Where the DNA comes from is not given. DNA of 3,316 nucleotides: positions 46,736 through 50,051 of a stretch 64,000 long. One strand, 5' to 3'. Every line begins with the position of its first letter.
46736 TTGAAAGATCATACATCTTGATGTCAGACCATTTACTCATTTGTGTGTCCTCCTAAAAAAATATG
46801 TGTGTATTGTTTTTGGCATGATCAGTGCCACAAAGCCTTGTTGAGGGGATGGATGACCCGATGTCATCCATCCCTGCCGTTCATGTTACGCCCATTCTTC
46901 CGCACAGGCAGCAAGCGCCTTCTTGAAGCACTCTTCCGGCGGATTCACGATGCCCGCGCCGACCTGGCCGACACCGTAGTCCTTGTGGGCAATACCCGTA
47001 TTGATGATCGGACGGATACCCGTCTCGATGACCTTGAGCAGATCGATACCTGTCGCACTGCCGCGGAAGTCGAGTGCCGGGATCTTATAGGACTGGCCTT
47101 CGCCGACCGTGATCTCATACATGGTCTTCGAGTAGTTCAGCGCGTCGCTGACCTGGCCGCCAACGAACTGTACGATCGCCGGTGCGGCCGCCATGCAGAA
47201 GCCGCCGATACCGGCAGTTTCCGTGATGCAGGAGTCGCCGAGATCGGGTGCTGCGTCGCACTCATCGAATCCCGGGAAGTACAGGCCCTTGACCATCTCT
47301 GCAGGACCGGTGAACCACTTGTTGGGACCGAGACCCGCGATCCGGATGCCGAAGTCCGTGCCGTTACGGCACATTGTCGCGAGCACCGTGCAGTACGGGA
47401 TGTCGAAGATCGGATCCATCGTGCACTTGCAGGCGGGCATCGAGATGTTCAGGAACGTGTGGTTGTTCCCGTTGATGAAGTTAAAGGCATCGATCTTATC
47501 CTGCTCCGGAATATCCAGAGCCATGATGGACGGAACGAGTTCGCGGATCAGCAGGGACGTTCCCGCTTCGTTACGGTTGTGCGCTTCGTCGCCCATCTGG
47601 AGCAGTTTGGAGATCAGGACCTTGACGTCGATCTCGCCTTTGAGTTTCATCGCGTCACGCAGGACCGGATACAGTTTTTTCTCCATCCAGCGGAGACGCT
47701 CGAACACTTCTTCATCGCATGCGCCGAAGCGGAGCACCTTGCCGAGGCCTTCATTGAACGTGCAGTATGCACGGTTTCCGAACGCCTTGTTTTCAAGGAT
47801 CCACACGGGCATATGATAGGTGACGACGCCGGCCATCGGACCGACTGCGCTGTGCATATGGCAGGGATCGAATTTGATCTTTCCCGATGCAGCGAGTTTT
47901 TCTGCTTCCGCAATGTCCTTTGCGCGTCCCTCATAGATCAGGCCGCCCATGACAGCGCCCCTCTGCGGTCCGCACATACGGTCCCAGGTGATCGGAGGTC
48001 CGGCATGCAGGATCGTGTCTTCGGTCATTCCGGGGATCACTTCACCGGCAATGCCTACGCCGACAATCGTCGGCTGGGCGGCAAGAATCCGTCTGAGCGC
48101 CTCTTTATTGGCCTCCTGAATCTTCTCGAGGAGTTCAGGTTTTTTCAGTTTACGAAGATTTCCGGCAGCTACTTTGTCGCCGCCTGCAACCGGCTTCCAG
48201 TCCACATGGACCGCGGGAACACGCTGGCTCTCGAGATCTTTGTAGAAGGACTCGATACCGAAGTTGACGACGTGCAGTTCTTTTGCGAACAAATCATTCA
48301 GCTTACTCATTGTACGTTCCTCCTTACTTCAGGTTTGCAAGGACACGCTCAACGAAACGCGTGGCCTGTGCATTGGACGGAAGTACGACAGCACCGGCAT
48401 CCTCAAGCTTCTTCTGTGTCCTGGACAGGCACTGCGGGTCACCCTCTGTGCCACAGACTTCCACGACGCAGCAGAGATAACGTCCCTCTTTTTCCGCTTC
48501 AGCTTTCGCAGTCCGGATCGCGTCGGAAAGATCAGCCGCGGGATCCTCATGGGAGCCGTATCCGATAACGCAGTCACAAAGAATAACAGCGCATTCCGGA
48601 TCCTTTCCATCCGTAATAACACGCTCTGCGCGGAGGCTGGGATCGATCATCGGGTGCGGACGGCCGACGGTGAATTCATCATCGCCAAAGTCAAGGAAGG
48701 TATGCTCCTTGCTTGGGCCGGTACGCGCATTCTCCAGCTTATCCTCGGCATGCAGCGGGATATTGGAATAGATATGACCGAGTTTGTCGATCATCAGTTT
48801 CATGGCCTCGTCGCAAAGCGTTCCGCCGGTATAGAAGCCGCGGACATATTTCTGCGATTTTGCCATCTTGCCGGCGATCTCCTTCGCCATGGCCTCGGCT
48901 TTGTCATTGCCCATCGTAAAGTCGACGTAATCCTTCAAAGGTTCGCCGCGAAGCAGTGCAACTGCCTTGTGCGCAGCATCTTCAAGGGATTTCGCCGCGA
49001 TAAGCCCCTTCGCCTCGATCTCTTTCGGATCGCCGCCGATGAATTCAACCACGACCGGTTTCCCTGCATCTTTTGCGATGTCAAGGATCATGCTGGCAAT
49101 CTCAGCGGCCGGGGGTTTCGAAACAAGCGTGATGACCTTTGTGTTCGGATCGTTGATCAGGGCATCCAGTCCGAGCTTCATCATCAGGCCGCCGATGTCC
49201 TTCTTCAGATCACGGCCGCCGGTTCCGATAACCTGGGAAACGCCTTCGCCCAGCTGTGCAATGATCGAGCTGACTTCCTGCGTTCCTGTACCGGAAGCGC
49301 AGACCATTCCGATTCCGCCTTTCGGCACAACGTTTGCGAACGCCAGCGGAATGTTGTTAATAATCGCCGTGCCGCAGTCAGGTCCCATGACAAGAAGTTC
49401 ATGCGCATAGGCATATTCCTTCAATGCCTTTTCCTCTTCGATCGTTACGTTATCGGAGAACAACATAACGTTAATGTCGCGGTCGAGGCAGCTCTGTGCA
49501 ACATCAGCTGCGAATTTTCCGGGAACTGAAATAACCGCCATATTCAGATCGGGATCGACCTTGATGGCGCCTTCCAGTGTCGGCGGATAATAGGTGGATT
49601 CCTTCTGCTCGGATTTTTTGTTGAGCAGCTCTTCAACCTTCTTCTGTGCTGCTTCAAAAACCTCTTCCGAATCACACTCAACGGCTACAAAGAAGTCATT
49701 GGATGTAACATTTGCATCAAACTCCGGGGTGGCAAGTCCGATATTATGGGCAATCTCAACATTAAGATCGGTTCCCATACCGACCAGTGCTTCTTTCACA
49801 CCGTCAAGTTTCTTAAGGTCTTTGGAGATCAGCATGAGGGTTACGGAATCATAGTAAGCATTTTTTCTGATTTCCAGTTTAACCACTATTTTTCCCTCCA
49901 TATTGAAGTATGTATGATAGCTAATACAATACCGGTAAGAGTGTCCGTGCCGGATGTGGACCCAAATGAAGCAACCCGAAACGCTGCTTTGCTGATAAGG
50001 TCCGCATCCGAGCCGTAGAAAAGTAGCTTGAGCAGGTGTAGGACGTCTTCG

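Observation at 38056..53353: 15-kb co-directional island that may encode an undescribed anaerobic N-heterocycle (pyrimidine or purine) catabolic route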

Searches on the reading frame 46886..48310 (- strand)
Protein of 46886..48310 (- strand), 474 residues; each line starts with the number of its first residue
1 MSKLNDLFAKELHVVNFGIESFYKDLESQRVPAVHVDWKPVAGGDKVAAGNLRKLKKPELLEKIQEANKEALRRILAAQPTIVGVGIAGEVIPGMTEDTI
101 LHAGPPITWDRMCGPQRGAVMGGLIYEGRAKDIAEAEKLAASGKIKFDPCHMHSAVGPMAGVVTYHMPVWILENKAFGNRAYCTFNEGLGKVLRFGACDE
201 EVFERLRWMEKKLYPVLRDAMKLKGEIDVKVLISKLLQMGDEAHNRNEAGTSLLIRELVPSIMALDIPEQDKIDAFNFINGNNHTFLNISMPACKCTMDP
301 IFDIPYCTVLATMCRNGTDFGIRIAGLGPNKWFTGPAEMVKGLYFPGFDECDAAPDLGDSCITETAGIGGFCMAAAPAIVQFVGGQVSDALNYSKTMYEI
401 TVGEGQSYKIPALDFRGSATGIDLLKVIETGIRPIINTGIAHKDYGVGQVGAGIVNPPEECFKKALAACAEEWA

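Call 3: search_protein_families(library=pfam, proteins=[window:46886-48310:-])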
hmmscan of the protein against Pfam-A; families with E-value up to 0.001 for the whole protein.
window:46886-48310:- (474 aa): 1 family
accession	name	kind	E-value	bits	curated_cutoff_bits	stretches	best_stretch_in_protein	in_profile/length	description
PF06545.17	AllG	-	4.2e-94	314.5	27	1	145-360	1-215/215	Oxamate carbamoyltransferase subunit AllG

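Call 6: search_protein_families(library=ncbifam, proteins=[window:46886-48310:-], max_evalue=0.01)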
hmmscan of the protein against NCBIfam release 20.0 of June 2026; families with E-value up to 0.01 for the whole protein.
window:46886-48310:- (474 aa): 1 family
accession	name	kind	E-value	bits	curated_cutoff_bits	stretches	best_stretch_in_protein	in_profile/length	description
NF004760.0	PRK06091.1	subfamily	5.3e-07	28.5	433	1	9-55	508-554/555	acyl-CoA synthetase FdrA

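Call 9: find_encoding_contigs(protein=window:46886-48310:-, flank=10000, max_places=6)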
Protein window:46886-48310:- (474 aa): 23 contigs read that carry it; 6 places shown.
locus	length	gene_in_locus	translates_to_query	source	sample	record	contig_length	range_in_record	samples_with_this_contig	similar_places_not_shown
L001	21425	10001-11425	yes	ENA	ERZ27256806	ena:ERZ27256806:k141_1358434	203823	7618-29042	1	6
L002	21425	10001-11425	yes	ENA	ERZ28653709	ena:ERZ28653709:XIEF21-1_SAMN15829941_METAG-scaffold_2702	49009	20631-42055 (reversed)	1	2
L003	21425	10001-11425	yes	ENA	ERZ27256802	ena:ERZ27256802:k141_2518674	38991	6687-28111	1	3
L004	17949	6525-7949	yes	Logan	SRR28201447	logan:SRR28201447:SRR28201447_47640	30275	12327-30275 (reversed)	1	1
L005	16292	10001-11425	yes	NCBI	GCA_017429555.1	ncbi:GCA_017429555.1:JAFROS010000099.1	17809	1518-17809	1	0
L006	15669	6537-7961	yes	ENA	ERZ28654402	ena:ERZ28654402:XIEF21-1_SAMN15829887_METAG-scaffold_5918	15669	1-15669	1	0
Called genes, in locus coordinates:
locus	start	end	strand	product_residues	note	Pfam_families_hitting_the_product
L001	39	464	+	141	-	PF03946:Ribosomal_L11_N, PF00298:Ribosomal_L11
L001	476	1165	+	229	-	PF00687:Ribosomal_L1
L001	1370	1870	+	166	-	PF00466:Ribosomal_L10, PF27436:RL10_C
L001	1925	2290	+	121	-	PF16320:Ribosomal_L12_N, PF00542:Ribosomal_L12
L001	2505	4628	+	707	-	PF12437:GSIII_N, PF00120:Gln-synt_C, PF18318:Gln-synt_C-ter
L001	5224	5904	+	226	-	-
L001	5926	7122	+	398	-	PF00108:Thiolase_N, PF02803:Thiolase_C, PF22691:Thiolase_C_1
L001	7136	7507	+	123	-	PF12172:zf-ChsH2 (weak)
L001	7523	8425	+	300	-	PF11392:AllH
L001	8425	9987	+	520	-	PF27530:HMA_AllF_N, PF02629:CoA_binding (weak), PF00549:Ligase_CoA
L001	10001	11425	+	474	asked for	PF06545:AllG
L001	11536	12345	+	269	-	PF04199:Cyclase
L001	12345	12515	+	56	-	-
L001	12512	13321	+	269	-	PF04199:Cyclase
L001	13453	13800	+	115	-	-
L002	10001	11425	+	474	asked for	PF06545:AllG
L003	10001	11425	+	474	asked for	PF06545:AllG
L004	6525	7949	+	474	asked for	PF06545:AllG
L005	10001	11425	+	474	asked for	PF06545:AllG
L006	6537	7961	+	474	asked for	PF06545:AllG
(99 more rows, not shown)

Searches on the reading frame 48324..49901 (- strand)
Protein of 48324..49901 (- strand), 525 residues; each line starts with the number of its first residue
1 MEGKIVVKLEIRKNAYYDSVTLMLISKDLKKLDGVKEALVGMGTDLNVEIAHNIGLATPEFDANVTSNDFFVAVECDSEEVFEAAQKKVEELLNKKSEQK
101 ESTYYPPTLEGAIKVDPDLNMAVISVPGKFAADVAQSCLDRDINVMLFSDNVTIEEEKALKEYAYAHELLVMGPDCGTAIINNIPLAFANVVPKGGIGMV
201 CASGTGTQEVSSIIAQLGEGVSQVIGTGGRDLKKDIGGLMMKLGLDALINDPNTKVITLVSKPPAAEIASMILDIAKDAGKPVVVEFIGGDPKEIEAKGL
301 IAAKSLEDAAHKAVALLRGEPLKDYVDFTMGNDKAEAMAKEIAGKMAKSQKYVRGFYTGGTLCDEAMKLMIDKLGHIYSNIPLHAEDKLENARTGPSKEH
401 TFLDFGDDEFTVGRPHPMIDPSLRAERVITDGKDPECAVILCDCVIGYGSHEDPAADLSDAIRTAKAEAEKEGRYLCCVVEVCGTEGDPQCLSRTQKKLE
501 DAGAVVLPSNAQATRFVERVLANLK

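Call 3: search_protein_families(library=pfam, proteins=[window:48324-49901:-])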
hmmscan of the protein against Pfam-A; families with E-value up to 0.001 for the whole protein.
window:48324-49901:- (525 aa): 3 families
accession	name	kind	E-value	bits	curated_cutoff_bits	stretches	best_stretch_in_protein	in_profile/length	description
PF00549.24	Ligase_CoA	-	9.2e-38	129.7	24.5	1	357-519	2-127/128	CoA-ligase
PF02629.25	CoA_binding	-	2e-10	41.7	22.3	1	199-285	8-93/97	CoA binding domain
PF13607.11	Succ_CoA_lig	-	0.00052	20.2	27.4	0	194-296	1-97/138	Succinyl-CoA ligase like flavodoxin domain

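Call 6: search_protein_families(library=ncbifam, proteins=[window:48324-49901:-], max_evalue=0.01)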
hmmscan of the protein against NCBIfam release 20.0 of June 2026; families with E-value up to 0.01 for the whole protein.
window:48324-49901:- (525 aa): 5 families
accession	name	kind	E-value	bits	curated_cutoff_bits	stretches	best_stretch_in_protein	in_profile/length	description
NF004760.0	PRK06091.1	subfamily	8.2e-150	499.9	433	1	11-521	6-493/555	acyl-CoA synthetase FdrA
NF004230.0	PRK05678.1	equivalog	3.1e-16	59.4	336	1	117-315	64-265/291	succinate--CoA ligase subunit alpha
TIGR01019.1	sucCoAalpha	subfamily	5.7e-14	52.2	353.2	1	116-313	61-261/286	succinate--CoA ligase subunit alpha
TIGR02717.1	AcCoA-syn-alpha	equivalog_domain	1.9e-09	36.7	567.15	1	114-259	60-209/447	acetate--CoA ligase alpha subunit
NF045494.1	AcCoALig_Archglob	equivalog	9.2e-08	30.9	1200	1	117-285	280-449/665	acetate--CoA ligase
